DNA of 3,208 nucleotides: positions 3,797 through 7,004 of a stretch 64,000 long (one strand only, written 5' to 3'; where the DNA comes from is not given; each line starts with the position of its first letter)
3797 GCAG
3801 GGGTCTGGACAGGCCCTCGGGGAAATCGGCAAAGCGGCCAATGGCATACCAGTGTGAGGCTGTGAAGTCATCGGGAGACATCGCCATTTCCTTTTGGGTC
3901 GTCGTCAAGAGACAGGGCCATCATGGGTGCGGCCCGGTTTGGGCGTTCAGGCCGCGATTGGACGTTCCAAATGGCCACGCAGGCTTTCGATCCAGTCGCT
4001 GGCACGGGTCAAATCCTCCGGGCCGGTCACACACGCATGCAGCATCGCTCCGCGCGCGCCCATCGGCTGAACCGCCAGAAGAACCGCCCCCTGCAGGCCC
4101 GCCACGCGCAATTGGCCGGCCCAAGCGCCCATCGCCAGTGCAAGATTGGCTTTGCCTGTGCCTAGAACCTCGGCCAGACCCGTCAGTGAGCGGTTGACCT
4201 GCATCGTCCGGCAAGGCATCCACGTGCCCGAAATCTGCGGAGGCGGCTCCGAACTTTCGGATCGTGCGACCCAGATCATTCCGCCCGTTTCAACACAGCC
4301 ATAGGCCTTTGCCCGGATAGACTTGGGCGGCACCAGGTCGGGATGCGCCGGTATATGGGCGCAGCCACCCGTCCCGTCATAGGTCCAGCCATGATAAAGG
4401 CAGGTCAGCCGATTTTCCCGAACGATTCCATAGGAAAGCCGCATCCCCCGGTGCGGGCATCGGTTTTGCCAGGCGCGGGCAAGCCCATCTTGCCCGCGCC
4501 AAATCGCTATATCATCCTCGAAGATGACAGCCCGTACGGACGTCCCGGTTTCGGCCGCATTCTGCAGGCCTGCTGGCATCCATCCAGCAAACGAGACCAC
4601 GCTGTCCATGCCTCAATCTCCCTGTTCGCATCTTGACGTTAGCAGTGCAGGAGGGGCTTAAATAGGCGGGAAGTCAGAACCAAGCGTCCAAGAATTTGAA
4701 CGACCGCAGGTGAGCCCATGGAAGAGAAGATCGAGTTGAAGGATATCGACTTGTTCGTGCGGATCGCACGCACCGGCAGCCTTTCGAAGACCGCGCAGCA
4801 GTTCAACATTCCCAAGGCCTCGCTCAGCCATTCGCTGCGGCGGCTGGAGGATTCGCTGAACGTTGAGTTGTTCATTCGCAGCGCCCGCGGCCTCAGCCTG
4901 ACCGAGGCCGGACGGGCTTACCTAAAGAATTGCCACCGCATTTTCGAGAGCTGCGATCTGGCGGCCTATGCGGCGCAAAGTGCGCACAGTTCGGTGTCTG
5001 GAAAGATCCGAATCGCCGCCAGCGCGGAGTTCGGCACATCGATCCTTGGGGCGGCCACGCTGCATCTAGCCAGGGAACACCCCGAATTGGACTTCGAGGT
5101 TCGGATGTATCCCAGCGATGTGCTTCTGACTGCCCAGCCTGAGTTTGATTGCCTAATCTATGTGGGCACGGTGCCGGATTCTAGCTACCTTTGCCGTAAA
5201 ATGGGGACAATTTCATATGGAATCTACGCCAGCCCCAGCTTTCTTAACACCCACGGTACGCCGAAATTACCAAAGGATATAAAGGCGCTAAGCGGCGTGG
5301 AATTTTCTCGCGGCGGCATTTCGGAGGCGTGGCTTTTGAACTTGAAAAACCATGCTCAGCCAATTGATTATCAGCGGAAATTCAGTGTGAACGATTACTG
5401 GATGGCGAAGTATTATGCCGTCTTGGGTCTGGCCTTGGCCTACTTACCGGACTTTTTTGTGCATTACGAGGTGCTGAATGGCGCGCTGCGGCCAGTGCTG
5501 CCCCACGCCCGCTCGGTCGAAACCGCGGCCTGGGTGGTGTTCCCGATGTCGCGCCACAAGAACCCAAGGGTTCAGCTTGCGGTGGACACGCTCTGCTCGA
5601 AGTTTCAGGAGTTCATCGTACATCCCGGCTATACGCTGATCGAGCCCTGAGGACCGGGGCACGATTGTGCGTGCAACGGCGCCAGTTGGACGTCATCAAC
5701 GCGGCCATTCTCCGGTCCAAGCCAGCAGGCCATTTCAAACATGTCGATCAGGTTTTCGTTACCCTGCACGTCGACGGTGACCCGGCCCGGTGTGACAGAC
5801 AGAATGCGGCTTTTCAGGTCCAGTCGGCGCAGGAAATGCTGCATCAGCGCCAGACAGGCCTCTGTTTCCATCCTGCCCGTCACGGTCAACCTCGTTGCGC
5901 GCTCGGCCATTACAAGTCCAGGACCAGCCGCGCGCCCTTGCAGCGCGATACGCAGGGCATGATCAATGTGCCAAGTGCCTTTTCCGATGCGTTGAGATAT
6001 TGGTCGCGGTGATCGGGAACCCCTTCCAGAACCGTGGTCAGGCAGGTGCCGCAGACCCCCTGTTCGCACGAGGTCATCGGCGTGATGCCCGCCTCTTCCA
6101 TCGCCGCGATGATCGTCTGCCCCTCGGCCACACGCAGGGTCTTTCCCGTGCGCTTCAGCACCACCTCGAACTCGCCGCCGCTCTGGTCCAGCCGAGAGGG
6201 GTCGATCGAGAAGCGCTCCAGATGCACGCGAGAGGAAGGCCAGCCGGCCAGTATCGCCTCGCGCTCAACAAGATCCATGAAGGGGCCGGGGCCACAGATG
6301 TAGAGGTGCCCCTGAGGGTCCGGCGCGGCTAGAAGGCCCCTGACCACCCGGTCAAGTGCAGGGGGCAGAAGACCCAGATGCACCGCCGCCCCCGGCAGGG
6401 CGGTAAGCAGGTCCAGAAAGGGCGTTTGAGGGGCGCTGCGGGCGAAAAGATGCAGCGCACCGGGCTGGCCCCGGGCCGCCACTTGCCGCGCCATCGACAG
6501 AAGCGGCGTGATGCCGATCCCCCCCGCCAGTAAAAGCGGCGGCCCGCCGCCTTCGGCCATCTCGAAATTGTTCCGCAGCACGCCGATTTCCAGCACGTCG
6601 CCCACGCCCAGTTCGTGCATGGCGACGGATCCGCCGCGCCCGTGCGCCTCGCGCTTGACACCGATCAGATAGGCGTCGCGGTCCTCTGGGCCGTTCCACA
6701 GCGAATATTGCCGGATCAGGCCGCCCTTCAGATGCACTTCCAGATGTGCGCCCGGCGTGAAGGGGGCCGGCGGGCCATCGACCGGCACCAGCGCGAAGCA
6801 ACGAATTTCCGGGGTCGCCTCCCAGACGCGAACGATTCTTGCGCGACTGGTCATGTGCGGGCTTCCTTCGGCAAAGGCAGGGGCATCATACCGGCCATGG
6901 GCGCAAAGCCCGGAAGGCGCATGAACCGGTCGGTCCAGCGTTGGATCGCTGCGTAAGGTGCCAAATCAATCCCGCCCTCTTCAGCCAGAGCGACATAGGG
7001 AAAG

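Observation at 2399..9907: Duplicated 'stand-alone Rieske / Rieske-less oxygenase / GST' modules with a shared reductase: a split NdmCDE-like GST-dependent oxygenase architecture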

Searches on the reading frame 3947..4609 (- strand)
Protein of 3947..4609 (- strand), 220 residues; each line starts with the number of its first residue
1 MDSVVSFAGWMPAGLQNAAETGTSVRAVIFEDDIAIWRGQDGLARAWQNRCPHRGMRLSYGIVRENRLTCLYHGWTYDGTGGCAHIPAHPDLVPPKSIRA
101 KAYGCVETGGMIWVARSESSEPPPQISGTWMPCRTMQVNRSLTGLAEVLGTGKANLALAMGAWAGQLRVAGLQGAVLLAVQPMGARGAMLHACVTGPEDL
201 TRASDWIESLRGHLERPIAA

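Call 3: search_protein_families(library=pfam, proteins=[window:3947-4609:-], max_evalue=0.01)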
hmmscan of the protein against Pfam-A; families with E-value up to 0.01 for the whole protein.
window:3947-4609:- (220 aa): 1 family
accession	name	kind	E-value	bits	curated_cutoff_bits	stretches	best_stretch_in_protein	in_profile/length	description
PF00355.32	Rieske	-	2.5e-21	75.8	20.3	1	10-91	2-83/88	Rieske [2Fe-2S] domain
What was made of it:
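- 3947..4609 (-): Rsk1, a small Rieske-fold protein with the canonical CPH-x17-CLYH ligand set and a vestigial catalytic-domain tail (220 aa). Rieske domain, E 2.5e-21 (call 3).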

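Call 4: search_protein_families(library=ncbifam, proteins=[window:3947-4609:-], max_evalue=0.01)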
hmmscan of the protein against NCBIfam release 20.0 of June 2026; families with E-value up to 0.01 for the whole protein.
window:3947-4609:- (220 aa): 7 families
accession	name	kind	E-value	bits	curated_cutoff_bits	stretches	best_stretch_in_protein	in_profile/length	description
NF052579.1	BetMthstMoxSdmAMthl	equivalog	3e-20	72.5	600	1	13-115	21-125/351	4beta-methylsterol monooxygenase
NF042946.1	3PPDioc_HcaE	equivalog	7.9e-11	41.6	830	1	22-101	52-132/450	3-phenylpropionate/cinnamic acid dioxygenase subunit alpha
NF058607.1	GlBtMonoOxGbcA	equivalog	4.7e-08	31.9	670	1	10-117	56-166/420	glycine betaine monooxygenase oxygenase subunit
NF041684.1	ant_diox_AndAc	equivalog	3.4e-07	29.2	750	1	28-87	66-126/418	anthranilate 1,2-dioxygenase large subunit AndAc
TIGR02378.1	nirD_assim_sml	equivalog_domain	1.9e-06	28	74.65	1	20-82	12-79/105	nitrite reductase small subunit NirD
TIGR03229.1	benzo_1_2_benA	equivalog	0.00015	20.8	780.95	1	32-83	62-114/433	benzoate 1,2-dioxygenase large subunit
NF041683.1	ant_diox_AndAb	equivalog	0.0018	18.4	150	1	10-78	2-69/100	anthranilate 1,2-dioxygenase ferredoxin subunit AndAb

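Call 9: search_solved_structures(query=window:3947-4609:-, max_evalue=0.01, show_alignments=2)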
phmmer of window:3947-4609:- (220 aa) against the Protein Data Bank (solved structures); distinct sequences matched with E-value up to 0.01: 55.
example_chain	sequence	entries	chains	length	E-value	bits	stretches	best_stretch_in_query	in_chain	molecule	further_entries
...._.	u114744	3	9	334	2.8e-26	95.7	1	20-117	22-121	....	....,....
6wnc_A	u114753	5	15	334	9.1e-26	94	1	20-117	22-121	SxtDIOX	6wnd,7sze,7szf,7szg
9ina_A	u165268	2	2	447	9.2e-18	67.8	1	10-140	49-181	Rieske (2Fe-2S) domain protein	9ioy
6icp_A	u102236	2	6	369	2.4e-15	59.9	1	46-119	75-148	Methylxanthine N1-demethylase NdmA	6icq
6ick_A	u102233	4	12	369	2.4e-15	59.9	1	46-119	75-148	Methylxanthine N1-demethylase NdmA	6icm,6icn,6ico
7fjl_A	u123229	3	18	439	1.1e-14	57.8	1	19-138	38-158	Rieske (2Fe-2S) domain protein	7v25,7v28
3gb4_A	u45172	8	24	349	7.5e-14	55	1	26-124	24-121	DdmC | Dicamba O-demethylase, oxygenase component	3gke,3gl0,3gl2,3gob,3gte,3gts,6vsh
7fhr_A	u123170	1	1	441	1.2e-13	54.3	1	20-128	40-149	Putative Phthalate 4,5-dioxygenase, subunit alpha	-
7qwt_A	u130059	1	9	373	3e-11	46.5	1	9-133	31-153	Rieske (2Fe-2S) domain protein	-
4qdf_B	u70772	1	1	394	7.1e-11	45.3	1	8-125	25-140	3-ketosteroid 9alpha-hydroxylase oxygenase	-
8k0a_A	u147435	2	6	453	3.4e-10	43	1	25-96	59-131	3-phenylpropionate/cinnamic acid dioxygenase subunit alpha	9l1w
6icl_A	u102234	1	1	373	2.9e-09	40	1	46-119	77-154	Methylxanthine N3-demethylase NdmB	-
4qdc_A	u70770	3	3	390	3.3e-09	39.8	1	8-125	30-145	3-ketosteroid 9alpha-hydroxylase oxygenase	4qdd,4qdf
2yfi_A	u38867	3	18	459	3.5e-09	39.7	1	9-91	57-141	BIPHENYL DIOXYGENASE SUBUNIT ALPHA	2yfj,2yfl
5aeu_A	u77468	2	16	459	3.5e-09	39.7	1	9-91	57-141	BIPHENYL DIOXYGENASE SUBUNIT ALPHA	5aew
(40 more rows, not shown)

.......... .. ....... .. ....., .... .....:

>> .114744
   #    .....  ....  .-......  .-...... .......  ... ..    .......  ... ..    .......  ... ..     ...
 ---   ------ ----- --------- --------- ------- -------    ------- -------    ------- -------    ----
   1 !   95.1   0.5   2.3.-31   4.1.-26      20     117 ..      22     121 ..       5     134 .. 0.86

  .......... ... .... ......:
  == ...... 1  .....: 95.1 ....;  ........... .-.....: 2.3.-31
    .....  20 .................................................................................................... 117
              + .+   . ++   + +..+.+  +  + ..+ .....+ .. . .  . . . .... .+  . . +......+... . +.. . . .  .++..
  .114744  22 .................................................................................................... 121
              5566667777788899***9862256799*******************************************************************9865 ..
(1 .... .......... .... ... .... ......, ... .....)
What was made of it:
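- The best sequence hits are alpha-subunit Rieske domains at E 3e-26, against 4e-4 for the ferredoxin T4moC (call 9).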

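Call 52: find_homologous_proteins(query=window:3947-4609:-, max_evalue=1e-15)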
Query window:3947-4609:- (220 aa): 2114 proteins with E <= 1e-15 among 2591 candidates; the best 120 are listed.
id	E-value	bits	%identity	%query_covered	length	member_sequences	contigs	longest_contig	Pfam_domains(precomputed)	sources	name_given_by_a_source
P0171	8.3e-146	502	100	100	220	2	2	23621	PF00355.33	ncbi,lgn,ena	-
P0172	7.4e-69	250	54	100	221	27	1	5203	PF00355.33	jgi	-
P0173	3.9e-68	247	57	88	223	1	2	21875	PF00355.33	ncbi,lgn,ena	-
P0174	1.1e-64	236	55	85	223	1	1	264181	PF00355.33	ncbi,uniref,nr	ncbi:Rieske (2Fe-2S) protein [Paracoccus onubensis]|uniref:Rieske (2Fe-2S) protein n=1 Tax=Paracoccu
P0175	5.8e-64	234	48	98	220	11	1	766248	PF00355.33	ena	-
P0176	7.2e-63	230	50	100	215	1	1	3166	PF00355.33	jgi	-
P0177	3.2e-61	225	50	92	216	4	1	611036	PF00355.33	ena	-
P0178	4.0e-61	224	50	98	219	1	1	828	PF00355.33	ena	-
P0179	9.6e-61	223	53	85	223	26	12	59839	PF00355.33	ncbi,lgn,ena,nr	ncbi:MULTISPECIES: Rieske (2Fe-2S) protein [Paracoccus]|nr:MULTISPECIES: Rieske (2Fe-2S) protein [Pa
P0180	1.2e-59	220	52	96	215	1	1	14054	PF00355.33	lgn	-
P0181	1.2e-59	220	51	96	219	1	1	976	PF00355.33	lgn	-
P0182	1.4e-59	219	49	100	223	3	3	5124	PF00355.33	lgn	-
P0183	1.7e-59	219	53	88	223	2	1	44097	PF00355.33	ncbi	-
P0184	2.7e-59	218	50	98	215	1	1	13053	PF00355.33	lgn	-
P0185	3.2e-59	218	49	100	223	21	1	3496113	PF00355.33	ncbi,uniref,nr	ncbi:Rieske (2Fe-2S) protein [Pseudooceanicola nitratireducens]|uniref:Rieske (2Fe-2S) protein n=1 T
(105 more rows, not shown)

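Call 62: predict_structure(alignment_id=A3)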
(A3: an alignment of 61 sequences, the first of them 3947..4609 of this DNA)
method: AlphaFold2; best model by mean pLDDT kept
length: 220 residues; sequences in the alignment: 61
mean_pLDDT: 94.5   pTM: 0.90
mean pLDDT of the five models: 94.5, 93.9, 93.0, 92.8, 92.3
residues with pLDDT >= 90: 200; 70-90: 12; 50-70: 6; < 50: 2
segments of 3 or more residues with pLDDT < 50: none
pLDDT, mean of each block of 10 residues (from residue 1): 68 97 98 98 98 96 98 97 97 96 97 89 94 98 95 94 96 98 97 98 98 85
secondary structure, 60 per line:
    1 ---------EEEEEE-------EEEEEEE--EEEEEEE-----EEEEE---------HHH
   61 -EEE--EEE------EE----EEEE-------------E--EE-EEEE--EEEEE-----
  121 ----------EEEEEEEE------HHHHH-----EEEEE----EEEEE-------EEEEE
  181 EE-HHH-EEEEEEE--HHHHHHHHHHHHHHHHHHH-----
elements in order: E10-15 E23-29 E32-38 E44-48 E62-64 E67-69 E82-85 E105-108 E111-115 E131-138 H145-149 E155-159 E164-168 E176-182 E188-194 H197-215

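Call 65: fold_search(model_id=the predicted structure, library=pdb)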
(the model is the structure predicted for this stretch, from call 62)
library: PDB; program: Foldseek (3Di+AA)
matches with E <= 10: 1099; with E <= 0.001: 184
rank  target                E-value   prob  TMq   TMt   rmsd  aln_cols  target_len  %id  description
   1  7szg_A                5.1e-17  1.00  0.75  0.54   4.4       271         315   21  Structure of the Rieske Non-heme Iron Oxygenase GxtA Pressurized with Xenon (released 2022-01-19)
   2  6wnd_A                6.3e-17  1.00  0.78  0.57   5.4       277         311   20  Structure of the Rieske non-heme iron oxygenase GxtA with dideoxysaxitoxin bound (released 2020-06-17)
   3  7szg_B                1.3e-16  1.00  0.73  0.53   6.3       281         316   21  Structure of the Rieske Non-heme Iron Oxygenase GxtA Pressurized with Xenon (released 2022-01-19)
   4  6wnc_A                1.3e-16  1.00  0.77  0.57   5.4       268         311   20  Structure of the Rieske non-heme iron oxygenase GxtA (released 2020-06-17)
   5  7szf_C                1.4e-16  1.00  0.72  0.51   5.1       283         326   21  Structure of the Rieske Non-heme Iron Oxygenase GxtA with beta-Saxitoxinol Bound (released 2022-01-19)
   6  7szf_B                1.6e-16  1.00  0.78  0.56   5.5       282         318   20  Structure of the Rieske Non-heme Iron Oxygenase GxtA with beta-Saxitoxinol Bound (released 2022-01-19)
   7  7sze_A                1.8e-16  1.00  0.75  0.54   4.5       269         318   21  Structure of the Rieske Non-heme Iron Oxygenase GxtA with Saxitoxin Bound (released 2022-01-19)
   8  7szg_C                2.0e-16  1.00  0.72  0.51   5.1       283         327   21  Structure of the Rieske Non-heme Iron Oxygenase GxtA Pressurized with Xenon (released 2022-01-19)
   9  6wnd_B                2.2e-16  1.00  0.76  0.54   5.4       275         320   20  Structure of the Rieske non-heme iron oxygenase GxtA with dideoxysaxitoxin bound (released 2020-06-17)
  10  6wnc_B                2.3e-16  1.00  0.79  0.56   3.7       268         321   19  Structure of the Rieske non-heme iron oxygenase GxtA (released 2020-06-17)
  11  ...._A                3.8e-16  1.00  0.74  0.53   6.0       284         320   21  Structure of the Rieske non-heme iron oxygenase SxtT with dideoxysaxitoxin bound (released 2020-06-17)
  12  7szf_A                4.0e-16  1.00  0.74  0.54   4.5       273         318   21  Structure of the Rieske Non-heme Iron Oxygenase GxtA with beta-Saxitoxinol Bound (released 2022-01-19)
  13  6wnc_C                4.2e-16  1.00  0.74  0.52   6.3       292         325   20  Structure of the Rieske non-heme iron oxygenase GxtA (released 2020-06-17)
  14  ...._C                4.5e-16  1.00  0.77  0.55   5.5       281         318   21  Structure of the Rieske non-heme iron oxygenase SxtT with dideoxysaxitoxin bound (released 2020-06-17)
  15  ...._A                4.5e-16  1.00  0.74  0.52   4.9       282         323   22  Structure of the Rieske Non-heme Iron Oxygenase SxtT with beta-saxitoxinol Bound (released 2022-01-19)
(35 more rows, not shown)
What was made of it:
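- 3947..4609 (-): AlphaFold2 pLDDT 94.5; Foldseek aligns it along whole RO alpha subunits, TMq 0.75-0.79 (calls 62, 65).
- Closest known: Three-component Rieske oxygenases with a shuttle Rieske ferredoxin. Different: Foldseek: whole-alpha alignments at TMq 0.75-0.79 (calls 9, 65).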

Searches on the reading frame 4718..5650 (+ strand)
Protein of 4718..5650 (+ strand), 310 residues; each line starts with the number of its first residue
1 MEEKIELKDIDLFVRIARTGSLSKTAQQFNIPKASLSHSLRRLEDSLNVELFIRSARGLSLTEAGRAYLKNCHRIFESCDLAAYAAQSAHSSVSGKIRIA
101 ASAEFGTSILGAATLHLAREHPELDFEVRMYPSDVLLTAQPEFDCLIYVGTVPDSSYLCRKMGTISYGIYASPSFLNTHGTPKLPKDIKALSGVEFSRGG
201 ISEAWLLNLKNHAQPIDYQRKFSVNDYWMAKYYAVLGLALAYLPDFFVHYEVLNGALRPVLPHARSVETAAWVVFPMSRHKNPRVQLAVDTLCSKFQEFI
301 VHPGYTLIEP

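Call 3: search_protein_families(library=pfam, proteins=[window:4718-5650:+], max_evalue=0.01)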
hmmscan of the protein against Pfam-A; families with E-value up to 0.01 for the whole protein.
window:4718-5650:+ (310 aa): 2 families
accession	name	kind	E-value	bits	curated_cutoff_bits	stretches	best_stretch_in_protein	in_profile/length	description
PF03466.25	LysR_substrate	-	1.2e-21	77.5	28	1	92-292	3-204/209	LysR substrate binding domain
PF00126.33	HTH_1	-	2.4e-18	66.2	26.6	1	7-66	1-60/60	Bacterial regulatory helix-turn-helix protein, lysR family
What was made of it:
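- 4718..5650 (+): LysR-family regulator, divergent from operon 1. HTH_1 plus LysR_substrate domains (call 3).
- Checked: 4718-5650 (+) is a LysR regulator (call 3).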

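Call 4: search_protein_families(library=ncbifam, proteins=[window:4718-5650:+], max_evalue=0.01)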
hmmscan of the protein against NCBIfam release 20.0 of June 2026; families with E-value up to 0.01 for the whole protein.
window:4718-5650:+ (310 aa): 54 families (the best 25 are shown)
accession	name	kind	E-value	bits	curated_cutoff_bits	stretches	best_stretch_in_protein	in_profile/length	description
NF007917.1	PRK10632.1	equivalog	1.3e-35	123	425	1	7-298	4-294/303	HTH-type transcriptional activator AaeR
NF040888.1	trans_reg_YafC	equivalog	2.6e-34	118.4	470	1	6-294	4-291/293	DNA-binding transcriptional regulator YafC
NF008352.0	PRK11139.1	subfamily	1.4e-27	96.6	288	1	12-298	13-294/305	transcriptional regulator GcvA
NF007315.1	PRK09801.1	equivalog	6.3e-21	74.7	398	1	8-298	9-298/301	L-tartrate utilization transcriptional activator TtdR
NF040786.1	LysR_Sec_metab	equivalog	2e-20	73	250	1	5-134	1-130/298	selenium metabolism-associated LysR family transcriptional regulator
NF008416.0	PRK11242.1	equivalog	1.2e-18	67.4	277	1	7-134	3-130/300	transcriptional regulator CynR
NF007307.0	PRK09791.1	equivalog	1.2e-18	67.3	336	1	1-126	1-126/302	LysR family transcriptional regulator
NF011573.0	PRK14997.1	equivalog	2.2e-18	66.4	380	1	4-298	3-299/303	LysR family transcriptional regulator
NF053705.1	TransRegGltCGpos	equivalog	2.7e-17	62.9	350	1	5-139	1-135/300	glutamate biosynthesis transcriptional regulator GltC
NF008722.0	PRK11716.1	equivalog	3.6e-16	59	246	1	6-128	2-124/293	HTH-type transcriptional activator IlvY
TIGR03339.1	phn_lysR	subfamily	6.4e-16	58.4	341.1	1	13-145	5-134/279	aminoethylphosphonate catabolism associated LysR family transcriptional regulator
NF047520.1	trans_act_CidR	equivalog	3.9e-15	55.8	415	1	6-128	2-124/292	cidABC operon transcriptional activator CidR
TIGR03418.1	chol_sulf_TF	equivalog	4.5e-15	55.4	324.8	1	6-290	2-286/291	choline sulfate utilization transcriptional regulator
TIGR02424.1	TF_pcaQ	equivalog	1.5e-14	53.6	303.8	1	4-143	2-141/300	pca operon transcription factor PcaQ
NF040889.1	trans_reg_YeiE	equivalog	1.7e-14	53.8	480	1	4-143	2-137/288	DNA-binding transcriptional regulator YeiE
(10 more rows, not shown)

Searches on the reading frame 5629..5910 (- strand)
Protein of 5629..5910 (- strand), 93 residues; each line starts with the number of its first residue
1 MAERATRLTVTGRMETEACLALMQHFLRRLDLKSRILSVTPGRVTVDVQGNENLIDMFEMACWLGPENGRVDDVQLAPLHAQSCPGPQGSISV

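Call 41: search_protein_families(library=pfam, proteins=[window:5629-5910:-], max_evalue=0.01)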
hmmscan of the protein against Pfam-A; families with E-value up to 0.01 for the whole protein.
window:5629-5910:- (93 aa): 0 families

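Call 42: search_protein_families(library=ncbifam, proteins=[window:5629-5910:-], max_evalue=0.00001)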
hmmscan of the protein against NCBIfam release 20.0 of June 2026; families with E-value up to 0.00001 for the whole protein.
window:5629-5910:- (93 aa): 1 family
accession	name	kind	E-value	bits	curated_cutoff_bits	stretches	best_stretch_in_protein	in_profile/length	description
NF011013.0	PRK14441.1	equivalog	1.9e-06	27.9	114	1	1-80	1-81/93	acylphosphatase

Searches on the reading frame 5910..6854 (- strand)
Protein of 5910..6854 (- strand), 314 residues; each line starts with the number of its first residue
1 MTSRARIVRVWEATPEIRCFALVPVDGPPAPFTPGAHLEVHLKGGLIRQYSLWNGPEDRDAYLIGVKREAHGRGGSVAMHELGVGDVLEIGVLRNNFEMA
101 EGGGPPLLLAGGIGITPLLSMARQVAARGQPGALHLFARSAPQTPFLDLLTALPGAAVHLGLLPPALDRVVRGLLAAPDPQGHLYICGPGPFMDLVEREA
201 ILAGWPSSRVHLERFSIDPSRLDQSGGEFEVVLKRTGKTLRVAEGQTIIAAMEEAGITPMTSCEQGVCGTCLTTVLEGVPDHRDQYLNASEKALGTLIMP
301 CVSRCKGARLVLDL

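Call 3: search_protein_families(library=pfam, proteins=[window:5910-6854:-], max_evalue=0.01)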
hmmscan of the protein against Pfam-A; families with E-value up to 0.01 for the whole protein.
window:5910-6854:- (314 aa): 4 families
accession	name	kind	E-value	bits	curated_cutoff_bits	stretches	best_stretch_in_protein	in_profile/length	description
PF00111.32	Fer2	-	2.1e-12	47.2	21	1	234-305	4-76/77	2Fe-2S iron-sulfur cluster binding domain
PF00175.26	NAD_binding_1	-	3.1e-06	28.2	22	0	108-137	1-31/109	Oxidoreductase NAD-binding domain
PF13510.11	Fer2_4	-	0.00067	20.1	22.8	1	236-275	9-58/82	2Fe-2S iron-sulfur cluster binding domain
PF22290.1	DmmA-like_N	-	0.0021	19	33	1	96-210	11-124/124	Dimethylamine monooxygenase subunit DmmA-like, N-terminal domain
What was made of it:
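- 5910..6854 (-): PDR/VanB-type NAD(P)H reductase with a C-terminal plant-type [2Fe-2S] domain (314 aa). NAD_binding_1 plus Fer2 domains (call 3).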

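Call 4: search_protein_families(library=ncbifam, proteins=[window:5910-6854:-], max_evalue=0.01)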
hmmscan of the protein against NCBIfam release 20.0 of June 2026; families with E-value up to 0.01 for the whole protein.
window:5910-6854:- (314 aa): 16 families
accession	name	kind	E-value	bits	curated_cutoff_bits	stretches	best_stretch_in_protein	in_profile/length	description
NF009805.0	PRK13289.1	equivalog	8.2e-23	81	432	2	6-131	158-289/399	NO-inducible flavohemoprotein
NF007964.0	PRK10684.1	equivalog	8.5e-23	80.8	383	2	183-279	205-300/333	NADH oxidoreductase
TIGR02160.1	PA_CoA_Oxy5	hypoth_equivalog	1.8e-20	73.1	420.8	2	180-313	206-350/352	1,2-phenylacetyl-CoA epoxidase subunit PaaE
NF058606.1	GlBtMonoRdsGbcB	equivalog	6.8e-18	64.7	500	2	178-307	209-356/362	glycine betaine monooxygenase reductase subunit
NF045803.1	MethMoxFADbindMmoC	equivalog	3.8e-17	62.1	500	2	30-137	138-247/343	aromatic/alkene monooxygenase hydroxylase FAD-binding subunit MmoC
NF040810.1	BenC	equivalog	6.6e-15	55.1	430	2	5-137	107-239/333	benzoate 1,2-dioxygenase electron transfer component BenC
NF004317.0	PRK05713.1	equivalog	1.4e-13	50.7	338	2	32-211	119-304/312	iron-sulfur-binding ferredoxin reductase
NF008822.0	PRK11872.1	equivalog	1.1e-07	31.1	402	1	32-137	137-243/341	anthranilate 1,2-dioxygenase electron transfer component AntC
TIGR02008.1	fdx_plant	subfamily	4.5e-06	26.3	81.15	1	237-303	14-80/97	ferredoxin [2Fe-2S]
NF000796.0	PRK00054.1-1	equivalog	1e-05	25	224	1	5-146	6-133/254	dihydroorotate dehydrogenase electron transfer subunit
NF006220.0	PRK08345.1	subfamily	0.00031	20.1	395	1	2-123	10-133/294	cytochrome-c3 hydrogenase subunit gamma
NF007985.1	PRK10713.1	equivalog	0.00041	19.9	75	1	232-291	2-62/81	class I ribonucleotide reductase maintenance protein YfaE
NF041393.1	Frdxn_Halo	equivalog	0.0007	19.4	150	1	239-304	39-105/128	ferredoxin Fer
NF000797.0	PRK00054.1-2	equivalog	0.00072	18.9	270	1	75-129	85-142/267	dihydroorotate dehydrogenase electron transfer subunit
NF040830.1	sulfhyd_ShyC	equivalog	0.00089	18.5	600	1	4-136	8-141/288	NAD(P)-dependent hydrogenase/sulfhydrogenase 2 subunit gamma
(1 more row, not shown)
